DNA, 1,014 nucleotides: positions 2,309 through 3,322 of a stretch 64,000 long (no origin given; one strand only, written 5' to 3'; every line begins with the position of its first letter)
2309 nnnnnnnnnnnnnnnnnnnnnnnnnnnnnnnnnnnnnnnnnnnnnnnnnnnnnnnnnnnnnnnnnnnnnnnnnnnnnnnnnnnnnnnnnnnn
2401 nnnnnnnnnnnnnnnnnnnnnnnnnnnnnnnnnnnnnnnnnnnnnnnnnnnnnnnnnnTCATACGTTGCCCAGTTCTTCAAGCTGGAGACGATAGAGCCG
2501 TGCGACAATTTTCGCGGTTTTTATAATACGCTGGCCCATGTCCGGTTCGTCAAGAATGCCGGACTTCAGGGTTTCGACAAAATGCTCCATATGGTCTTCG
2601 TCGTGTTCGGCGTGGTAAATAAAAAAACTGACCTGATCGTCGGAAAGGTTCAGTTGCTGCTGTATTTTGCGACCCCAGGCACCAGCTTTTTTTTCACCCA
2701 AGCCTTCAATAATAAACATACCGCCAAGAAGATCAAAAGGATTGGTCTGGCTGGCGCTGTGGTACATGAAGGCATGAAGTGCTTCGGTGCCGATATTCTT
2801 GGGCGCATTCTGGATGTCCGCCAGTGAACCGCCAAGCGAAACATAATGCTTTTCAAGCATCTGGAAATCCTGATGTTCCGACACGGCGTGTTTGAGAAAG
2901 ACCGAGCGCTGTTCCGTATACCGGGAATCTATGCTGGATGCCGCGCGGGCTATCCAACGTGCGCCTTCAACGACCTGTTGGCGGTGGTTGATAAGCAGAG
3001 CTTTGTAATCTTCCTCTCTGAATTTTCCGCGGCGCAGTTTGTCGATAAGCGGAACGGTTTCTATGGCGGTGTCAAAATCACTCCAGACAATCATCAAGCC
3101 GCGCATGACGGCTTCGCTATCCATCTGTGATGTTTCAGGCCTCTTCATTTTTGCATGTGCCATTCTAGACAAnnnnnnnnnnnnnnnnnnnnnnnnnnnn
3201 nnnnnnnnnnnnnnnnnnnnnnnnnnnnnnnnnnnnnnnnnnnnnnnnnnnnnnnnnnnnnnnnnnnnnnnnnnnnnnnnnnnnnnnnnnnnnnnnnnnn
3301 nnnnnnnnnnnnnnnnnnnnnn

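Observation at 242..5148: Compact, translationally coupled five-gene operon (hydrolase / KAS III / HDO-like diiron / unknown / P450): a candidate unassigned small-molecule pathway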

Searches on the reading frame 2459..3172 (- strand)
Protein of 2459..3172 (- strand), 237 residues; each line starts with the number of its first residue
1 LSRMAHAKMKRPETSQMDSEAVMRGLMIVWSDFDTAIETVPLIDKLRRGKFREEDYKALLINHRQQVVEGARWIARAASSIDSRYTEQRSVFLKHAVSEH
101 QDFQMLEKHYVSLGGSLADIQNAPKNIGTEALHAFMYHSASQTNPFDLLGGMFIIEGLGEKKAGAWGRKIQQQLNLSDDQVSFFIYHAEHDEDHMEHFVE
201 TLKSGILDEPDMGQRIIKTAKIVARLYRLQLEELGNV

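Call 3: search_protein_families(library=pfam, proteins=[window:2459-3172:-], max_evalue=0.01)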
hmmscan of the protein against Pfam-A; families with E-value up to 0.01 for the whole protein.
window:2459-3172:- (237 aa): 1 family
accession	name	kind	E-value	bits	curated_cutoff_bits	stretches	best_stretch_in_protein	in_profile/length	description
PF14518.11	Haem_oxygenas_2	-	1.4e-12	48.2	28.9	1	105-227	53-176/177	Iron-containing redox enzyme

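Call 4: search_protein_families(library=ncbifam, proteins=[window:2459-3172:-], max_evalue=0.01)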
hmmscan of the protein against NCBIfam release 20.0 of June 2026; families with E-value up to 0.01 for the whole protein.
window:2459-3172:- (237 aa): 0 families

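Call 25: search_solved_structures(query=window:2459-3172:-, max_evalue=1, show_alignments=2)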
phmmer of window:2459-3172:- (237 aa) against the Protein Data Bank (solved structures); distinct sequences matched with E-value up to 1: 1.
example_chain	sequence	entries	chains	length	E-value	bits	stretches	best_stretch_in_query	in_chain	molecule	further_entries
3dde_A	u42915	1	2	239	0.00031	23.7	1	93-211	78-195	TENA/THI-4 protein, Domain of Unknown Function with a Heme Oxygenase-like Fold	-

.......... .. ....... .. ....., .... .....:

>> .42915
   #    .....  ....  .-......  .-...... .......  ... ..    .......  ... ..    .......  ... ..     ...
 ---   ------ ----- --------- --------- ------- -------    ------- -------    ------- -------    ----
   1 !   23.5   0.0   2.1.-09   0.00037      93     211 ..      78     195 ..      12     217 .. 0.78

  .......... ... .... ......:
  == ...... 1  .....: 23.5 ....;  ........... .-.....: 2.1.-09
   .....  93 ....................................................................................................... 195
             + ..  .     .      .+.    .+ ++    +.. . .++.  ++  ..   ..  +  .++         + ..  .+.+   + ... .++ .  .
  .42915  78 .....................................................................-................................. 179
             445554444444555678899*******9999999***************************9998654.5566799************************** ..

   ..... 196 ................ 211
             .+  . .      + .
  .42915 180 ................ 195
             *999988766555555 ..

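Call 36: search_solved_structures(query=A2, max_evalue=10, show_alignments=5)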
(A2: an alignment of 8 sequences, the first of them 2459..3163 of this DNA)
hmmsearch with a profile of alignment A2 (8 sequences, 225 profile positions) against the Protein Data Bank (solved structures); distinct sequences matched with E-value up to 10: 1.
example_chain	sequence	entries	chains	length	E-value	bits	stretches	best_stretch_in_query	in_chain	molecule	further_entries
3dde_A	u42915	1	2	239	9.5e-09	38.4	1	78-201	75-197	TENA/THI-4 protein, Domain of Unknown Function with a Heme Oxygenase-like Fold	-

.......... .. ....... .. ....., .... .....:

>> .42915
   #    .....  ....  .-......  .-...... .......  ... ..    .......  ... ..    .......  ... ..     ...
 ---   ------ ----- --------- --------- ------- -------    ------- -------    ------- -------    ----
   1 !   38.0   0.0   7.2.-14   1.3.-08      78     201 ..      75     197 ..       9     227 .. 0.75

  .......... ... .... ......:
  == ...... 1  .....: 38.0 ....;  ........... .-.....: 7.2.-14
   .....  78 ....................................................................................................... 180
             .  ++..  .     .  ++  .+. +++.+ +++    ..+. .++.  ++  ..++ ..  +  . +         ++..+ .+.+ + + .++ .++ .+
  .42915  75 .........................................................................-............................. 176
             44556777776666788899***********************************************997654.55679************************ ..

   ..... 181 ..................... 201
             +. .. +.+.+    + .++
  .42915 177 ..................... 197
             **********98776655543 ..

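Call 48: find_homologous_proteins(query=window:2459-3163:-)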
Query window:2459-3163:- (234 aa): 1708 proteins with E <= 0.001 among 1908 candidates; the best 120 are listed.
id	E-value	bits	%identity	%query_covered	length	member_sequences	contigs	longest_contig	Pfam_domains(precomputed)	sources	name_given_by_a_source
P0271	2.7e-151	519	100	100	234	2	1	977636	PF14518.12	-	-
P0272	4.1e-130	450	85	99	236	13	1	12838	PF14518.12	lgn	-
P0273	7.5e-127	439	88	94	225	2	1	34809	PF14518.12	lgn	-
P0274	3.3e-118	411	81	94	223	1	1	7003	PF14518.12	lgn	-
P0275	1.9e-115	402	80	94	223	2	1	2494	PF14518.12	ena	-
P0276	1.4e-114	399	78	95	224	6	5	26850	PF14518.12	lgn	-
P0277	3.5e-113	395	78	94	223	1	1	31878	PF14518.12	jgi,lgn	jgi:3-oxoacyl-[acyl-carrier-protein] synthase-3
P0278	4.8e-113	394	80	93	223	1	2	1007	PF14518.12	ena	-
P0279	1.2e-110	386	78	94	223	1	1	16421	PF14518.12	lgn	-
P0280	7.0e-110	384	76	94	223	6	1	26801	PF14518.12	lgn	-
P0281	1.3e-109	383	77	94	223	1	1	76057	PF14518.12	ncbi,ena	-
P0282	1.7e-109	383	76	93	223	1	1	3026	PF14518.12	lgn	-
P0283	4.0e-109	381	76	94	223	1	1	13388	PF14518.12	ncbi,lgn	-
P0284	1.7e-108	379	76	94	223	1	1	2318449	PF14518.12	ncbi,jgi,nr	ncbi:MAG: Long-chain-fatty-acid--CoA ligase [Alphaproteobacteria bacterium]|jgi:3-oxoacyl-[acyl-carr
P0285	6.6e-108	377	76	94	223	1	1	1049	PF14518.12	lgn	-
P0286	1.4e-106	373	74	95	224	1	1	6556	PF14518.12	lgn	-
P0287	2.1e-106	373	76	93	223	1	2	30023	PF14518.12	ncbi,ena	-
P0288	7.0e-105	368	74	94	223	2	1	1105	PF14518.12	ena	-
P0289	1.9e-103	363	74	94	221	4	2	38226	PF14518.12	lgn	-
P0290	4.7e-102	358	72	94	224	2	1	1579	PF14518.12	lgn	-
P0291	1.3e-101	357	71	94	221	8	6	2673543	PF14518.12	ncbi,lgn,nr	ncbi:MAG: 3-oxoacyl-ACP synthase [Pseudomonadota bacterium]|nr:3-oxoacyl-ACP synthase [Pseudomonadot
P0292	2.0e-101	356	72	93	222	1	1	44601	PF14518.12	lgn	-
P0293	6.9e-101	355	69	94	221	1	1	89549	PF14518.12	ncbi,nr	ncbi:MAG: iron-containing redox enzyme family protein [Alphaproteobacteria bacterium]|nr:iron-contai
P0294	1.2e-100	354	70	94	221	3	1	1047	PF14518.12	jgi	jgi:3-oxoacyl-[acyl-carrier-protein] synthase-3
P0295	1.8e-100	353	70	94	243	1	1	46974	PF14518.12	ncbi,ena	-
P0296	2.8e-100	353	70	95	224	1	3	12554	PF14518.12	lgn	-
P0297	2.8e-100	353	70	94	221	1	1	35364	PF14518.12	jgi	jgi:3-oxoacyl-[acyl-carrier-protein] synthase-3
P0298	3.1e-100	352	71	94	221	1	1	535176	PF14518.12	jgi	-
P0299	3.4e-100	352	71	94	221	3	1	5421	PF14518.12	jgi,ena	-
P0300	4.0e-100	352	70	94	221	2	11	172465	PF14518.12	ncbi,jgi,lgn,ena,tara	tara:strand:+ start:280 stop:945 length:666 start_codon:yes stop_codon:yes gene_type:complete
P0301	5.2e-100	352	72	95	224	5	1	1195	PF14518.12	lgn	-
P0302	5.5e-100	352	71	96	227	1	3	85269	PF14518.12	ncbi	ncbi:MAG: iron-containing redox enzyme family protein [Alphaproteobacteria bacterium]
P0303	1.5e-99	350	69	94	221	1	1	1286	PF14518.12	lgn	-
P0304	4.4e-99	349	69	95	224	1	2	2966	PF14518.12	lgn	-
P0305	8.8e-99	348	72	93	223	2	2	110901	PF14518.12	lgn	-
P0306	1.0e-98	347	68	93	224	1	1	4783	PF14518.12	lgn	-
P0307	1.1e-98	347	69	93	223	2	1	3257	PF14518.12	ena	-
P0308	1.8e-98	347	69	95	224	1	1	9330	PF14518.12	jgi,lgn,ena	-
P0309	2.7e-98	346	69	95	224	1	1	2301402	PF14518.12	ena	-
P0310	3.1e-98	346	69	94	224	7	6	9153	PF14518.12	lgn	-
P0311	3.2e-98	346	72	93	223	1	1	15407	PF14518.12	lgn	-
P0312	3.3e-98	346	66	100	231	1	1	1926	PF14518.12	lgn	-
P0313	8.4e-98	344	72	93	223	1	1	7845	PF14518.12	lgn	-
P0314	8.6e-98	344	69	94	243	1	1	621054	PF14518.12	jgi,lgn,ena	-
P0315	1.5e-97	344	68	94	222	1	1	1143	PF14518.12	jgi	jgi:3-oxoacyl-[acyl-carrier-protein] synthase III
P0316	1.8e-97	343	71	93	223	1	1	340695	PF14518.12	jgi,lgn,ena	-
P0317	2.3e-97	343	69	94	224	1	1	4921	PF14518.12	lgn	-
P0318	3.1e-97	343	71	93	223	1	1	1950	PF14518.12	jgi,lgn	-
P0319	4.9e-97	342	71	94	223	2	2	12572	PF14518.12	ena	-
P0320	5.3e-97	342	71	93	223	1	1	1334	PF14518.12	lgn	-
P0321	5.9e-97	342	71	93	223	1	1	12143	PF14518.12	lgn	-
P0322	5.9e-97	342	69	94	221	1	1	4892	PF14518.12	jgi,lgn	-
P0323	7.3e-97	341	71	93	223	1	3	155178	PF14518.12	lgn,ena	-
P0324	7.5e-97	341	71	93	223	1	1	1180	PF14518.12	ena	-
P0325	1.2e-96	341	71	93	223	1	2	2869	PF14518.12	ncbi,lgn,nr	ncbi:MAG TPA: iron-containing redox enzyme family protein [Alphaproteobacteria bacterium]|nr:iron-co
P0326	1.4e-96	341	69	94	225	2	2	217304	PF14518.12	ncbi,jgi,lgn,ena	ncbi:MAG: iron-containing redox enzyme family protein [Pseudobdellovibrionaceae bacterium]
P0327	1.4e-96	340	71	93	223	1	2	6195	PF14518.12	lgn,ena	-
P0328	1.8e-96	340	68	94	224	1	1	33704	PF14518.12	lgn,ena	-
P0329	1.9e-96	340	67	94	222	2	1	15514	PF14518.12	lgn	-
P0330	1.9e-96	340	68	93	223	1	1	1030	PF14518.12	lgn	-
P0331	2.0e-96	340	71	93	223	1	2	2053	PF14518.12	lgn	-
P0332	2.1e-96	340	71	93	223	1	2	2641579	PF14518.12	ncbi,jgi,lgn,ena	jgi:3-oxoacyl-[acyl-carrier-protein] synthase-3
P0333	2.4e-96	340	69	93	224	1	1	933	PF14518.12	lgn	-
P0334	2.6e-96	340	68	94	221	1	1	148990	PF14518.12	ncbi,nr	ncbi:MAG: 3-oxoacyl-ACP synthase [Micavibrio sp.]|nr:MAG: 3-oxoacyl-ACP synthase [Micavibrio sp.]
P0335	3.0e-96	339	68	93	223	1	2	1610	PF14518.12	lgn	-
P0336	3.6e-96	339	69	93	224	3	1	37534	PF14518.12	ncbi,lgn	ncbi:MAG TPA: iron-containing redox enzyme family protein [Rhizomicrobium sp.]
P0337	3.7e-96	339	71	93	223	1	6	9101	PF14518.12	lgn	-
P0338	3.8e-96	339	70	95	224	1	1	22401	PF14518.12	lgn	-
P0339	4.5e-96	339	69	93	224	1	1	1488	PF14518.12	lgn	-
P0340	5.1e-96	339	68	95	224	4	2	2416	PF14518.12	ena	-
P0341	5.2e-96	339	68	94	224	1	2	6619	PF14518.12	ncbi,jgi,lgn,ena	-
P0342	5.8e-96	338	68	94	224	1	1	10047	PF14518.12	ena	-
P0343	5.9e-96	338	69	92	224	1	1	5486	PF14518.12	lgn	-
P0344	7.9e-96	338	67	95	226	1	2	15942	PF14518.12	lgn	-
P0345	8.0e-96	338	69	92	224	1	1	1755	PF14518.12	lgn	-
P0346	8.7e-96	338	66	94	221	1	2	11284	PF14518.12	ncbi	ncbi:MAG TPA: iron-containing redox enzyme family protein [Micavibrio sp.]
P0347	8.9e-96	338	68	93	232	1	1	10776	PF14518.12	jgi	jgi:3-oxoacyl-[acyl-carrier-protein] synthase-3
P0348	9.9e-96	338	66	98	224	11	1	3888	PF14518.12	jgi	jgi:3-oxoacyl-[acyl-carrier-protein] synthase-3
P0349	1.3e-95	337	70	94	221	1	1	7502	PF14518.12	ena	-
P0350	1.5e-95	337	68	94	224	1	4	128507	PF14518.12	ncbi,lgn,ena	-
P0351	2.1e-95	337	68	94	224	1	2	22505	PF14518.12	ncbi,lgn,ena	-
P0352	2.5e-95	336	69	92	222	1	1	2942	PF14518.12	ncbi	-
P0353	2.9e-95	336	66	94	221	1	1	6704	PF14518.12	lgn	-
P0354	3.4e-95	336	68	94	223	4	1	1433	PF14518.12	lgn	-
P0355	3.8e-95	336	66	98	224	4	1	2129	PF14518.12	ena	-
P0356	3.9e-95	336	68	94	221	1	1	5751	PF14518.12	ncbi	-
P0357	3.9e-95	336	65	94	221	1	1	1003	PF14518.12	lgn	-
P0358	4.1e-95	336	68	93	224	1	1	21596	PF14518.12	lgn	-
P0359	4.2e-95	336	68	92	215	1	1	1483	PF14518.12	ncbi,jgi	jgi:3-oxoacyl-[acyl-carrier-protein] synthase-3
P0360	4.5e-95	336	65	98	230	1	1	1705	PF14518.12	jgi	jgi:3-oxoacyl-[acyl-carrier-protein] synthase-3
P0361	5.3e-95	335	67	93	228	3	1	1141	PF14518.12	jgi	jgi:3-oxoacyl-[acyl-carrier-protein] synthase-3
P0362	8.1e-95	335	68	94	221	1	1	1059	PF14518.12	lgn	-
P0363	9.8e-95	334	66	94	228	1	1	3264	PF14518.12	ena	-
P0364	1.3e-94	334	69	93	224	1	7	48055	PF14518.12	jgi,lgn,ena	-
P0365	2.5e-94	333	69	92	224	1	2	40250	PF14518.12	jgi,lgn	jgi:3-oxoacyl-[acyl-carrier-protein] synthase III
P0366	4.5e-94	332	67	94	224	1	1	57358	PF14518.12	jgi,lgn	-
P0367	5.3e-94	332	64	98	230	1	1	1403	PF14518.12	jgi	jgi:3-oxoacyl-[acyl-carrier-protein] synthase III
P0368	5.7e-94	332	68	95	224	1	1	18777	PF14518.12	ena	-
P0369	6.6e-94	332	68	93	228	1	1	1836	PF14518.12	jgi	jgi:3-oxoacyl-[acyl-carrier-protein] synthase-3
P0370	8.0e-94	331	67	95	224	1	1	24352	PF14518.12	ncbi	-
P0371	8.6e-94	331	68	94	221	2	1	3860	PF14518.12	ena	-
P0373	9.7e-94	331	66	95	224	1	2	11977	PF14518.12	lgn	-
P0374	1.0e-93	331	66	95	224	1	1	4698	PF14518.12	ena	-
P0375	1.0e-93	331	67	94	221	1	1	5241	PF14518.12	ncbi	-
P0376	1.1e-93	331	68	92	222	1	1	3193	PF14518.12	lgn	-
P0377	1.1e-93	331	67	93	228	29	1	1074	PF14518.12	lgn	-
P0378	1.2e-93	331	68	93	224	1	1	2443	PF14518.12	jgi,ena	-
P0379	1.4e-93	331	67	94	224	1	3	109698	PF14518.12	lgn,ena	-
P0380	1.4e-93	331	68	93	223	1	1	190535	PF14518.12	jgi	-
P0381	1.6e-93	330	67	94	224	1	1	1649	PF14518.12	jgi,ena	-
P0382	1.9e-93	330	67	94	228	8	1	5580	PF14518.12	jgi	jgi:3-oxoacyl-[acyl-carrier-protein] synthase III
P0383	2.1e-93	330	65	95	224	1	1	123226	PF14518.12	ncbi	ncbi:MAG: iron-containing redox enzyme family protein [Alphaproteobacteria bacterium]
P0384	3.1e-93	330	66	94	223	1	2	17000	PF14518.12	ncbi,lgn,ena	-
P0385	3.3e-93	329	67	93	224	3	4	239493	PF14518.12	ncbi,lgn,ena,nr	ncbi:MAG: iron-containing redox enzyme family protein [Alphaproteobacteria bacterium]|nr:iron-contai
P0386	4.0e-93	329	81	76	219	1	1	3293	PF14518.12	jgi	jgi:3-oxoacyl-[acyl-carrier-protein] synthase III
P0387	4.3e-93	329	67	92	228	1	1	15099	PF14518.12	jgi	jgi:3-oxoacyl-[acyl-carrier-protein] synthase-3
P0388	4.5e-93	329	67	93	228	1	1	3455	PF14518.12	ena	-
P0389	4.7e-93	329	67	94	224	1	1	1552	PF14518.12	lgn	-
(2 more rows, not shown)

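Call 67: predict_structure(alignment_id=A5)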
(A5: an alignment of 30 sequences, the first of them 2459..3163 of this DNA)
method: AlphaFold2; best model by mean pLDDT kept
length: 234 residues; sequences in the alignment: 30
mean_pLDDT: 91.5   pTM: 0.88
mean pLDDT of the five models: 91.5, 90.9, 90.1, 90.0, 89.4
residues with pLDDT >= 90: 180; 70-90: 41; 50-70: 12; < 50: 1
segments of 3 or more residues with pLDDT < 50: none
pLDDT, mean of each block of 10 residues (from residue 1): 63 87 96 95 96 96 93 96 92 83 96 98 96 98 96 88 96 94 79 85 95 98 96 70
secondary structure, 60 per line:
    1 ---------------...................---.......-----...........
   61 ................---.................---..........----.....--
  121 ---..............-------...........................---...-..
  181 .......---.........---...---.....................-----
elements in order: H16-34 H38-44 H50-76 H80-96 H100-109 H114-118 H124-137 H145-171 H179-187 H191-199 H209-229

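Call 69: fold_search(model_id=the predicted structure, library=pdb)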
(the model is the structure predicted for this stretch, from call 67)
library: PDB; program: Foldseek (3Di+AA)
matches with E <= 10: 791; with E <= 0.001: 32
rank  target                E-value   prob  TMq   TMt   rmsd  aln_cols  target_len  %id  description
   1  3dde_B                2.0e-07  1.00  0.80  0.81   2.9       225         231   20  Crystal structure of a domain of unknown function with a heme oxygenase-like fold (sden_3740) from shewanella denitrif (released 2008-06-24)
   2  3dde_A                4.8e-07  1.00  0.82  0.83   2.7       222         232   20  Crystal structure of a domain of unknown function with a heme oxygenase-like fold (sden_3740) from shewanella denitrif (released 2008-06-24)
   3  8va9_A                8.4e-06  1.00  0.79  0.86   2.3       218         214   13  Crystal structure of FeII/MnII CtCADD from Chlamydia trachomatis (released 2024-11-06)
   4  8vag_A                8.7e-06  1.00  0.77  0.83   2.5       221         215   13  Crystal structure of MnII/MnII CtCADD from Chlamydia trachomatis (released 2024-11-06)
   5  1rcw_B                3.6e-05  1.00  0.78  0.85   2.5       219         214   11  Crystal structure of CT610 from Chlamydia trachomatis (released 2004-05-04)
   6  2gm7_D                3.7e-05  1.00  0.71  0.76   3.9       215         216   16  TenA Homolog/Thi-4 Thiaminase from Pyrobaculum Aerophilum (released 2006-04-18)
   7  1rcw_A                4.3e-05  1.00  0.78  0.85   2.5       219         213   12  Crystal structure of CT610 from Chlamydia trachomatis (released 2004-05-04)
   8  2gm8_C                4.4e-05  1.00  0.69  0.75   4.3       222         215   16  TenA Homolog/Thi-4 Thiaminase complexed with product 4-amino-5-hydroxymethyl-2-methylpyrimidine (released 2006-04-18)
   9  2gm7_A                4.8e-05  1.00  0.68  0.75   4.2       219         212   17  TenA Homolog/Thi-4 Thiaminase from Pyrobaculum Aerophilum (released 2006-04-18)
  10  2gm8_B                1.0e-04  1.00  0.73  0.80   3.7       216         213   15  TenA Homolog/Thi-4 Thiaminase complexed with product 4-amino-5-hydroxymethyl-2-methylpyrimidine (released 2006-04-18)
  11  3oql_C                1.2e-04  1.00  0.72  0.70   4.5       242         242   12  Crystal structure of a TenA homolog (PSPTO1738) from Pseudomonas syringae pv. tomato str. DC3000 at 2.54 A resolution (released 2010-10-06)
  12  2gm8_A                1.3e-04  1.00  0.70  0.75   3.8       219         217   16  TenA Homolog/Thi-4 Thiaminase complexed with product 4-amino-5-hydroxymethyl-2-methylpyrimidine (released 2006-04-18)
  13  3oql_B                2.6e-04  1.00  0.75  0.72   4.0       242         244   14  Crystal structure of a TenA homolog (PSPTO1738) from Pseudomonas syringae pv. tomato str. DC3000 at 2.54 A resolution (released 2010-10-06)
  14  1rtw_C                2.7e-04  1.00  0.69  0.77   4.1       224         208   14  X-ray Structure of PF1337, a TenA Homologue from Pyrococcus furiosus. Northeast Structural Genomics Research Consortiu (released 2004-01-13)
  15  1rtw_B                3.1e-04  1.00  0.69  0.76   4.1       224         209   13  X-ray Structure of PF1337, a TenA Homologue from Pyrococcus furiosus. Northeast Structural Genomics Research Consortiu (released 2004-01-13)
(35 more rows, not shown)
